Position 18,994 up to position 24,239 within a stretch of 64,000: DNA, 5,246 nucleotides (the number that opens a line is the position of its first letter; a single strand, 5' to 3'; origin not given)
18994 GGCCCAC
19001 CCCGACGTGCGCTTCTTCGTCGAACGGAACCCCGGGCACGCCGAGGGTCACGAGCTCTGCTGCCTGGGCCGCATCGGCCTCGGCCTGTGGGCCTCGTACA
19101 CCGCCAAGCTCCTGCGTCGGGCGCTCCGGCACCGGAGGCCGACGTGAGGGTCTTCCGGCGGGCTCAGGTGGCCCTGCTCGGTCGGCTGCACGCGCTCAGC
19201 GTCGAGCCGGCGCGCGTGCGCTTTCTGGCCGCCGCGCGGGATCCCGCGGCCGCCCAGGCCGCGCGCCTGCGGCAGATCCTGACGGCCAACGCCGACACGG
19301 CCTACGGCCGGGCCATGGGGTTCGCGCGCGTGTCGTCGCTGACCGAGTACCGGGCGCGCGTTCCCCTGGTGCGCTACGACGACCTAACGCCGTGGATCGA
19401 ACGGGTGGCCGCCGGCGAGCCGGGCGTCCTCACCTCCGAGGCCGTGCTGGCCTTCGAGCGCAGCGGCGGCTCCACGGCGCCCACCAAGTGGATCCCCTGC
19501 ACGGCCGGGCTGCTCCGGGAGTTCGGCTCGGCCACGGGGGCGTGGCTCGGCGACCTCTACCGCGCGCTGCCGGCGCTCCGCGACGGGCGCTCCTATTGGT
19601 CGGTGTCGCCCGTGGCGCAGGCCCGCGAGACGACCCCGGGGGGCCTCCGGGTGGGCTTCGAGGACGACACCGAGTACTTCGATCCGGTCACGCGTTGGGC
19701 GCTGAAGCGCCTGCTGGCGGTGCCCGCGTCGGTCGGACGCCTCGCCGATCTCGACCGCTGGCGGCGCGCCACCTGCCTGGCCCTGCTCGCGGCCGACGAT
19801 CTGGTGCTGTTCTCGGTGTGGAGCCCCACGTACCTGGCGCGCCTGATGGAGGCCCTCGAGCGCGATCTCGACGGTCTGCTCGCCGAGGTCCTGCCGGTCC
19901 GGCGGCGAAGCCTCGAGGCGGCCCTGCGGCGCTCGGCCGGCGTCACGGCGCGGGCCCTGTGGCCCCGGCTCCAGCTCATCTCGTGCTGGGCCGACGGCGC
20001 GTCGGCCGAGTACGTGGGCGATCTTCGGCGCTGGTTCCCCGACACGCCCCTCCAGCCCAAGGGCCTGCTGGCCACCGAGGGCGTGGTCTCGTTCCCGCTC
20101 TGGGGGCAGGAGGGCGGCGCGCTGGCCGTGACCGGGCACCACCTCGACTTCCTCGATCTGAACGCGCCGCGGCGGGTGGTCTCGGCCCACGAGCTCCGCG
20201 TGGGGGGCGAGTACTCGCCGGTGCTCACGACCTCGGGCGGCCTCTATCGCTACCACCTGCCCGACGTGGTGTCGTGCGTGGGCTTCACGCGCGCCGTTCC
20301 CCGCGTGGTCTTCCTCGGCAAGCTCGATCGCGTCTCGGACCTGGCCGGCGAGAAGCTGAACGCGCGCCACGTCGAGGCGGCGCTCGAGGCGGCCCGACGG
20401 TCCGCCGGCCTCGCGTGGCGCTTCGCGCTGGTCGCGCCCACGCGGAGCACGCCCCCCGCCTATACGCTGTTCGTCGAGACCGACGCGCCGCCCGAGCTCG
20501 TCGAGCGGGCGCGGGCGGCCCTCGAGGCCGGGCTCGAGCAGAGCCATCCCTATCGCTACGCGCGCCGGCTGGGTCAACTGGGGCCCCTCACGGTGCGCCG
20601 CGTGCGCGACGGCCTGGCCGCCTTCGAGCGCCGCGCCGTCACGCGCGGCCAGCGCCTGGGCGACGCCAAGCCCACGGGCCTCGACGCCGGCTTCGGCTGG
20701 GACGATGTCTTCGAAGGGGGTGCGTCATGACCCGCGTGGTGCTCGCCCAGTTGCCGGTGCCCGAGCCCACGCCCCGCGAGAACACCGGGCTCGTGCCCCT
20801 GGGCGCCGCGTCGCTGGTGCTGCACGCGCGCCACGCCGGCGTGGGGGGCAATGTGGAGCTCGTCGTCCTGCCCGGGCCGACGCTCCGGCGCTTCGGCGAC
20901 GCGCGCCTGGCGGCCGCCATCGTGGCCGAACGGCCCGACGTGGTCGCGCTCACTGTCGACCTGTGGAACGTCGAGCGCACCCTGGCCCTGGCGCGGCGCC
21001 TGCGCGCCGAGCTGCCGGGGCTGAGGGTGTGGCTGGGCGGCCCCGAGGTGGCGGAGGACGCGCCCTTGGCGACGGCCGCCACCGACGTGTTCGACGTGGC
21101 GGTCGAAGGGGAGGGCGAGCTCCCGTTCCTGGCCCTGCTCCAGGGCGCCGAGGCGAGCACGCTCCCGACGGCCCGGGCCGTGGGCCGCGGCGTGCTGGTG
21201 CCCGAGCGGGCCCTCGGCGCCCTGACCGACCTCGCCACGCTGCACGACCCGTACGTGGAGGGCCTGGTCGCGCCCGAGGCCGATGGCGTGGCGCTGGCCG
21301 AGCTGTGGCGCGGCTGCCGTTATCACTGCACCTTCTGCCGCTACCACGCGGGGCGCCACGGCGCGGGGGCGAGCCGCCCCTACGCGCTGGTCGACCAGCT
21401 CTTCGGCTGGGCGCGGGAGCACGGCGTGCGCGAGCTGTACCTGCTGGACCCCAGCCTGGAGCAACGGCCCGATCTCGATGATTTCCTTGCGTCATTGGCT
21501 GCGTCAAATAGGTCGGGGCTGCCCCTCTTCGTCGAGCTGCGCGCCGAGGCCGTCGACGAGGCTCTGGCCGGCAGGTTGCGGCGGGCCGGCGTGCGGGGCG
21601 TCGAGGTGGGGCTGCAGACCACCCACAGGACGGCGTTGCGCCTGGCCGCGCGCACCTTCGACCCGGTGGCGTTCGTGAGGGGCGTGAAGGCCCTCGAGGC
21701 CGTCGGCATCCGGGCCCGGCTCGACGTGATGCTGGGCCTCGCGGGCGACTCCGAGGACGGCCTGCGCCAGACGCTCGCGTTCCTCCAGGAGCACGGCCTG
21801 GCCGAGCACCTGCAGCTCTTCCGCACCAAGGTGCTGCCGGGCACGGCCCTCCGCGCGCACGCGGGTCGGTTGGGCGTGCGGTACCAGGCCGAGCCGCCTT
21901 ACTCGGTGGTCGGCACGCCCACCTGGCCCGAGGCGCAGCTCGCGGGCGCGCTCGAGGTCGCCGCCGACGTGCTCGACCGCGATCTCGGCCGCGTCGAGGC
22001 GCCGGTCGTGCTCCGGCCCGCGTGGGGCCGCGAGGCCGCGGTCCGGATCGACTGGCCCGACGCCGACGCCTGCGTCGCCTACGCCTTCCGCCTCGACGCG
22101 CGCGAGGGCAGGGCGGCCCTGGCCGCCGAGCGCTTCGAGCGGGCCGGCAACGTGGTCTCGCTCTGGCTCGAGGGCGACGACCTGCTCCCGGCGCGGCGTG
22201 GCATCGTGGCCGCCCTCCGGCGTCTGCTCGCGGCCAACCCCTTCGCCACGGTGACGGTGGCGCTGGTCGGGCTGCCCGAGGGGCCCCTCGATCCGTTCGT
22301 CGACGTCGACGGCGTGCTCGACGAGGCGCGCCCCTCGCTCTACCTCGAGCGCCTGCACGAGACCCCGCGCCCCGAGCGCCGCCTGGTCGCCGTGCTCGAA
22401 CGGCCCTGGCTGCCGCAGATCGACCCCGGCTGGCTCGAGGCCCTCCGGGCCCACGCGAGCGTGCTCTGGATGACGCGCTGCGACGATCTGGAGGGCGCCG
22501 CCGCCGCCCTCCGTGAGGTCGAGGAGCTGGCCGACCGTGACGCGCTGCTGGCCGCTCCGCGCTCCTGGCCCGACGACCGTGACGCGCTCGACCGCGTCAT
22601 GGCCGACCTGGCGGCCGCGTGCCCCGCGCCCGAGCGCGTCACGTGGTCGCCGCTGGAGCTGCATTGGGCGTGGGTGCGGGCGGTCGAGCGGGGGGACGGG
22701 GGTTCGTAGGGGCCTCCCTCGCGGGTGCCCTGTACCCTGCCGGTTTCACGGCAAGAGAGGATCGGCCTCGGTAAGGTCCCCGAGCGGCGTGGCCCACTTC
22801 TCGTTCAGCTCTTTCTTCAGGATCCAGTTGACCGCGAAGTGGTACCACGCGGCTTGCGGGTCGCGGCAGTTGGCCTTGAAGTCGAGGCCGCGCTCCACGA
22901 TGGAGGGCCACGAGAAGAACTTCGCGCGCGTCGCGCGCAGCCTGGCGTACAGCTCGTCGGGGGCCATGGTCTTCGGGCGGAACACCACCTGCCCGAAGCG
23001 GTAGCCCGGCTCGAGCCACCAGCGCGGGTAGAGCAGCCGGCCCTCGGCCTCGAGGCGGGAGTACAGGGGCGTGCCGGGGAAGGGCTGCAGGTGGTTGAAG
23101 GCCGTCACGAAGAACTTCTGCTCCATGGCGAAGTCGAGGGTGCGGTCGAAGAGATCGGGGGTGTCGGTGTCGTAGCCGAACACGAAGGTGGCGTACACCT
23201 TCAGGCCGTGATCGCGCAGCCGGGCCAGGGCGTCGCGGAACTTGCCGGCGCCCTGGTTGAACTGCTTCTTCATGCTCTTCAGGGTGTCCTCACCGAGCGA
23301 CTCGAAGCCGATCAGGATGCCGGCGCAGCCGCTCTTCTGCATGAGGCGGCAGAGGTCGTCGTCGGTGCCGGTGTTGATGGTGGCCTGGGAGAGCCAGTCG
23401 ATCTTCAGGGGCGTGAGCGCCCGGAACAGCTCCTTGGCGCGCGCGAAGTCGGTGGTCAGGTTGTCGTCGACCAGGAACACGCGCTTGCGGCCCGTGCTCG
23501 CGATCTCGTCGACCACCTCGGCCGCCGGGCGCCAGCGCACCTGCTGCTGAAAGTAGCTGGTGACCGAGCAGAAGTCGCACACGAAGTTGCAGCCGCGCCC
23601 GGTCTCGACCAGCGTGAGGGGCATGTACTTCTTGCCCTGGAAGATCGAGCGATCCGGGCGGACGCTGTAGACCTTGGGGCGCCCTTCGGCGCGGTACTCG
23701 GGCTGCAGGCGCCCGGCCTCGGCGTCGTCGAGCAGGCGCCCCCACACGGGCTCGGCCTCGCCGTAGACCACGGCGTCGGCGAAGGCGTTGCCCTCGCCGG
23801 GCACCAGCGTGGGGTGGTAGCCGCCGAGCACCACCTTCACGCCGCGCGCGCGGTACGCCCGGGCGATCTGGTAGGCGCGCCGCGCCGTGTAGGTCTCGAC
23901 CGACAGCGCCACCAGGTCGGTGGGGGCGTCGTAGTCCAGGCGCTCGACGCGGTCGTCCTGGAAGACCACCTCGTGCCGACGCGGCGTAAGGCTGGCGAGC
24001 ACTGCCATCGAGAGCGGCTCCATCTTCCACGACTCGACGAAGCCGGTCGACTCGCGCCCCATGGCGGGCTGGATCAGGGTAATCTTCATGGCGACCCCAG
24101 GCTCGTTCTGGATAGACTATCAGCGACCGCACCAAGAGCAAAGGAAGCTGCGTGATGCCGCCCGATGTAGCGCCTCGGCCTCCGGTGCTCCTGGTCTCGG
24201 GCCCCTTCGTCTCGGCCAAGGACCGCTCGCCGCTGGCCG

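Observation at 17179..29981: Orphan biosynthetic-looking cluster built around four paralogous cobalamin-binding radical SAM enzymes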

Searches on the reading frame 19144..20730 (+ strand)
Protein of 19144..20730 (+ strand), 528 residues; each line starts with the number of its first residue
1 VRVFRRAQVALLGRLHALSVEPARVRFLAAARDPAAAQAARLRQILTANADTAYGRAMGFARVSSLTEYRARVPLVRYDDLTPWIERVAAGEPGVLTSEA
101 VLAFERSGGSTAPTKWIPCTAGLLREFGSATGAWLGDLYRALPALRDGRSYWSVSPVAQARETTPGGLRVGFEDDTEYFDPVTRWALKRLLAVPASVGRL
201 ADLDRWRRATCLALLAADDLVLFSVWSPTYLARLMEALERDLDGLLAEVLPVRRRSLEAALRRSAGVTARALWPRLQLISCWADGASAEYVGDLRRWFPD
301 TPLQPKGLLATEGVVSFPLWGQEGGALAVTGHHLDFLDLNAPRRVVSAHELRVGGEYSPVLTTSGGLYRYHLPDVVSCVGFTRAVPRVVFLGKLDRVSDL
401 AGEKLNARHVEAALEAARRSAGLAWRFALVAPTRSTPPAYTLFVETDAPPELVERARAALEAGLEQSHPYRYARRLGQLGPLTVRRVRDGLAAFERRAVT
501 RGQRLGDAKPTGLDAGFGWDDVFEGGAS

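Call 6: search_protein_families(library=pfam, proteins=[window:19144-20730:+], max_evalue=0.01)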
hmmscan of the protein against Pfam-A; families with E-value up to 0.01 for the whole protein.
window:19144-20730:+ (528 aa): 3 families
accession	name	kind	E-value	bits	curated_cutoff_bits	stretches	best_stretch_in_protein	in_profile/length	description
PF03321.19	GH3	-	2.9e-39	135.5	23.6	2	26-246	4-223/304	GH3 family N-terminal domain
PF23571.1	GH3_M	-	3.6e-14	53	23.6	1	328-393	4-75/75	GH3 family central domain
PF23572.1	GH3_C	-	4.2e-12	47.2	23.6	1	409-510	2-111/119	GH3 family C-terminal domain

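Call 7: search_protein_families(library=ncbifam, proteins=[window:19144-20730:+], max_evalue=0.01)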
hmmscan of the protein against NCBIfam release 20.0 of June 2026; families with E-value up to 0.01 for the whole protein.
window:19144-20730:+ (528 aa): 1 family
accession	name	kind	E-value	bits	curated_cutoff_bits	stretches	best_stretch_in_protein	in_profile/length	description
NF052613.1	OlsH_GH3_orni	equivalog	2.3e-13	49.5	620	2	23-124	26-130/524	lyso-ornithine lipid synthetase OlsH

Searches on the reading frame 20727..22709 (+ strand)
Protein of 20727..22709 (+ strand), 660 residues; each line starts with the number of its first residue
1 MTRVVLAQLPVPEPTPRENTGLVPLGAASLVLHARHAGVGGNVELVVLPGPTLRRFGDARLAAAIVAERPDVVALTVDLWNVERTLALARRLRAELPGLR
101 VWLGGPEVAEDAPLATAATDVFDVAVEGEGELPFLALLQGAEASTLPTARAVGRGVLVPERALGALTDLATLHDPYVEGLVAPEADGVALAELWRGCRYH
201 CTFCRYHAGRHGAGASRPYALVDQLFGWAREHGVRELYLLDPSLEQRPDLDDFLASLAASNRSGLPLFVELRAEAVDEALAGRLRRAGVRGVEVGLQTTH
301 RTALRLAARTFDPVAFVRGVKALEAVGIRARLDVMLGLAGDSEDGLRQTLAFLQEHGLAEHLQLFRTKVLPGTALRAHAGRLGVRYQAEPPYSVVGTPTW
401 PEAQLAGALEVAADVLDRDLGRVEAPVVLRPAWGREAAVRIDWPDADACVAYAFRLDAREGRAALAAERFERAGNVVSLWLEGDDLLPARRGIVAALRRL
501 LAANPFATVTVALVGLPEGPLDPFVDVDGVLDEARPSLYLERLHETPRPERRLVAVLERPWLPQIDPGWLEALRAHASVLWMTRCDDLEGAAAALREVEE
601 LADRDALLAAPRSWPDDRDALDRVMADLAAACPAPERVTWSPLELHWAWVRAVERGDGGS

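Call 6: search_protein_families(library=pfam, proteins=[window:20727-22709:+], max_evalue=0.01)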
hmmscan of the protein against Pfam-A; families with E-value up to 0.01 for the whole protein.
window:20727-22709:+ (660 aa): 2 families
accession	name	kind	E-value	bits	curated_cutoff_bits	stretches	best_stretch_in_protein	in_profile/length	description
PF04055.27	Radical_SAM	-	8.9e-16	58.9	29.5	1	194-353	4-166/166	Radical SAM superfamily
PF02310.24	B12-binding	-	8e-13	48.7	32.1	1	24-137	14-120/121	B12 binding domain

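Call 7: search_protein_families(library=ncbifam, proteins=[window:20727-22709:+], max_evalue=0.01)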
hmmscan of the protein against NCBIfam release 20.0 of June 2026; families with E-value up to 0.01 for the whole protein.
window:20727-22709:+ (660 aa): 15 families
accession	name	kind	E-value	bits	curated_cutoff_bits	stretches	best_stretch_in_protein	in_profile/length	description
TIGR03975.1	rSAM_ocin_1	subfamily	4.2e-19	68.5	281.85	1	60-354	119-428/606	RiPP maturation radical SAM C-methyltransferase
TIGR04072.2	rSAM_ladder_B12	equivalog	2.2e-11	43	360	1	98-385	98-378/443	lipid biosynthesis B12-binding/radical SAM protein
NF033712.0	B12_rSAM_KedN5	subfamily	3e-11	42.2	700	1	62-209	54-215/624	KedN5 family methylcobalamin-dependent radical SAM C-methyltransferase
TIGR04013.1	B12_SAM_MJ_1487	hypoth_equivalog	4.7e-11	42.2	251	2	70-205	43-168/382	TIGR04013 family B12-binding domain/radical SAM domain-containing protein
TIGR04479.1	bcpD_PhpK_rSAM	subfamily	6.2e-11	41.4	600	1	195-355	248-408/504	PhpK family radical SAM P-methyltransferase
NF050148.1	rSAM_ApyD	equivalog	1.1e-08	34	750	1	59-355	64-365/645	RiPP biosynthesis radical SAM protein ApyD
NF033070.1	rSAM_AprD4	equivalog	9.6e-08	31.3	500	1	187-379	195-390/456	AprD4 family radical SAM diol-dehydratase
TIGR02026.1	BchE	equivalog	3.9e-07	29.3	481.35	1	52-348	46-357/497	magnesium-protoporphyrin IX monomethyl ester anaerobic oxidative cyclase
TIGR04367.1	HpnR_B12_rSAM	equivalog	3.3e-06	25.9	650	1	56-205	47-203/490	hopanoid C-3 methylase HpnR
TIGR03471.1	HpnJ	equivalog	9.3e-06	24.8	577.6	1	194-380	203-388/472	hopanoid biosynthesis associated radical SAM protein HpnJ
TIGR01212.1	TIGR01212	equivalog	1.3e-05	24.5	180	1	291-376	140-224/302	tRNA modification radical SAM protein MnmL/YtqA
TIGR00089.1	TIGR00089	subfamily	0.00038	19.4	251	1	192-360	144-322/429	MiaB/RimO family radical SAM methylthiotransferase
TIGR04295.1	B12_rSAM_oligo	hypoth_equivalog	0.0011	17.8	400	1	189-300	201-305/422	TIGR04295 family B12-binding domain-containing radical SAM protein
TIGR04107.1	rSAM_HutW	equivalog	0.0014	17.6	400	0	197-379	49-242/419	heme anaerobic degradation radical SAM methyltransferase ChuW/HutW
TIGR04385.1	B12_rSAM_cofa1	equivalog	0.0055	16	450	1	192-354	199-362/438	B12 lower ligand biosynthesis radical SAM protein BzaD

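Call 55: search_solved_structures(query=window:20727-22709:+, max_evalue=0.001)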
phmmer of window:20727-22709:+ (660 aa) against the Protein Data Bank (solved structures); distinct sequences matched with E-value up to 0.001: 3.
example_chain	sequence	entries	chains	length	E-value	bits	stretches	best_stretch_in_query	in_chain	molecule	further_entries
7kdx_A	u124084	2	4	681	1.4e-13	53.3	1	69-378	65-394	Methyltransferase TokK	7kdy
6fd2_B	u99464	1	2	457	4.8e-08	35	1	173-376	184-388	Putative apramycin biosynthetic oxidoreductase 4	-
9n1b_A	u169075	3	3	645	3.6e-07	32.1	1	62-273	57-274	Radical SAM protein | Radical SAM enzyme CysS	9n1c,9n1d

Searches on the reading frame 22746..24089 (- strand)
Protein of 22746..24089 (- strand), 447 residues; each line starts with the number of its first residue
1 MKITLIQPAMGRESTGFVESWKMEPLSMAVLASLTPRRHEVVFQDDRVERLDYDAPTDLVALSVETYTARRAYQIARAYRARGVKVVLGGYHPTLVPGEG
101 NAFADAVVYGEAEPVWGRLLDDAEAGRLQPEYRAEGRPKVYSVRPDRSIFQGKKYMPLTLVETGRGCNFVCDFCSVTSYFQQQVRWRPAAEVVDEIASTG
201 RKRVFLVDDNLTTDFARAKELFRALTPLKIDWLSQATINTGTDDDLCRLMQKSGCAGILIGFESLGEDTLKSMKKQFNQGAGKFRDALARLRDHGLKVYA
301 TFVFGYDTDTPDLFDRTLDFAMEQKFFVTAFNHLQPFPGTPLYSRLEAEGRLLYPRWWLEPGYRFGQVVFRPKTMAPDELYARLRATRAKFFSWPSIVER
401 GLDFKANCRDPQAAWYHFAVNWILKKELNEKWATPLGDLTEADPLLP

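Call 6: search_protein_families(library=pfam, proteins=[window:22746-24089:-], max_evalue=0.01)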
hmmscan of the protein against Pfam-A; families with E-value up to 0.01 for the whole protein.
window:22746-24089:- (447 aa): 2 families
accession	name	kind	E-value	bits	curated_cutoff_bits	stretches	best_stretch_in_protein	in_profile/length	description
PF04055.27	Radical_SAM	-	1.4e-17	64.8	29.5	1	162-321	2-166/166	Radical SAM superfamily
PF02310.24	B12-binding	-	2.8e-08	34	32.1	1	34-114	23-115/121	B12 binding domain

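Call 7: search_protein_families(library=ncbifam, proteins=[window:22746-24089:-], max_evalue=0.01)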
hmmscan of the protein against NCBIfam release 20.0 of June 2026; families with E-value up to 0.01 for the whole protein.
window:22746-24089:- (447 aa): 24 families
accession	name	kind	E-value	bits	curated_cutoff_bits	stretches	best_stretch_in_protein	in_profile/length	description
TIGR04479.1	bcpD_PhpK_rSAM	subfamily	5.5e-24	84.4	600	1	148-325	231-410/504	PhpK family radical SAM P-methyltransferase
TIGR03471.1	HpnJ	equivalog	4.1e-23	82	577.6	1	157-352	196-393/472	hopanoid biosynthesis associated radical SAM protein HpnJ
NF050148.1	rSAM_ApyD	equivalog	9.5e-22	77.1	750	1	159-348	200-395/645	RiPP biosynthesis radical SAM protein ApyD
TIGR02026.1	BchE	equivalog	5.5e-21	75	481.35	1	140-392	170-428/497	magnesium-protoporphyrin IX monomethyl ester anaerobic oxidative cyclase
TIGR04013.1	B12_SAM_MJ_1487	hypoth_equivalog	2.4e-19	69.5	251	1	27-198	12-191/382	TIGR04013 family B12-binding domain/radical SAM domain-containing protein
TIGR04072.2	rSAM_ladder_B12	equivalog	1.4e-18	66.7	360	1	69-392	83-416/443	lipid biosynthesis B12-binding/radical SAM protein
TIGR04014.1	B12_SAM_MJ_0865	equivalog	2.2e-18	66.3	360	1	160-343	162-355/434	methyl-coenzyme M reductase glutamine C-methyltransferase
NF038361.1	rSAM_Sden_1168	equivalog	2.3e-17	62.8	575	1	151-353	278-480/560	Sden_1168 family B12-binding radical SAM P-methyltransferase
TIGR04295.1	B12_rSAM_oligo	hypoth_equivalog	2e-13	49.8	400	1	154-346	196-384/422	TIGR04295 family B12-binding domain-containing radical SAM protein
NF033070.1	rSAM_AprD4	equivalog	1.5e-11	43.9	500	1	124-344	159-388/456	AprD4 family radical SAM diol-dehydratase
TIGR04367.1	HpnR_B12_rSAM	equivalog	1.8e-11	43.2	650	1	142-344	164-371/490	hopanoid C-3 methylase HpnR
NF040546.1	rSAM_CUAEP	equivalog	2.8e-09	36.2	500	1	25-323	13-340/468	CUAEP/CCAEP-tail radical SAM (seleno)protein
TIGR04385.1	B12_rSAM_cofa1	equivalog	1e-07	31.6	450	1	153-278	190-320/438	B12 lower ligand biosynthesis radical SAM protein BzaD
TIGR00089.1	TIGR00089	subfamily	1.2e-07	30.9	251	1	159-343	141-337/429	MiaB/RimO family radical SAM methylthiotransferase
NF033712.0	B12_rSAM_KedN5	subfamily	1.3e-07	30.2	700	1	158-332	195-378/624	KedN5 family methylcobalamin-dependent radical SAM C-methyltransferase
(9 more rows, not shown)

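Call 53: search_solved_structures(query=window:22746-24089:-, max_evalue=0.001)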
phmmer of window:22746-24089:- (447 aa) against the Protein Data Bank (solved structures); distinct sequences matched with E-value up to 0.001: 4.
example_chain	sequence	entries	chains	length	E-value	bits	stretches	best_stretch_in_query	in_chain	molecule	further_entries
9ccb_A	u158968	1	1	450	2.8e-10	42.7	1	160-345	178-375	Radical SAM core domain-containing protein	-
6fd2_B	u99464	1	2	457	2e-09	39.9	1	157-344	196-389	Putative apramycin biosynthetic oxidoreductase 4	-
6wte_A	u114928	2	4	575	3.2e-06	29.3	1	161-416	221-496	B12-binding domain-containing protein | Tryptophan-C2-methyltransferase containing B12-binding domain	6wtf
7kdx_A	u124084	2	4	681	0.00025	23.1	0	52-134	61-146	Methyltransferase TokK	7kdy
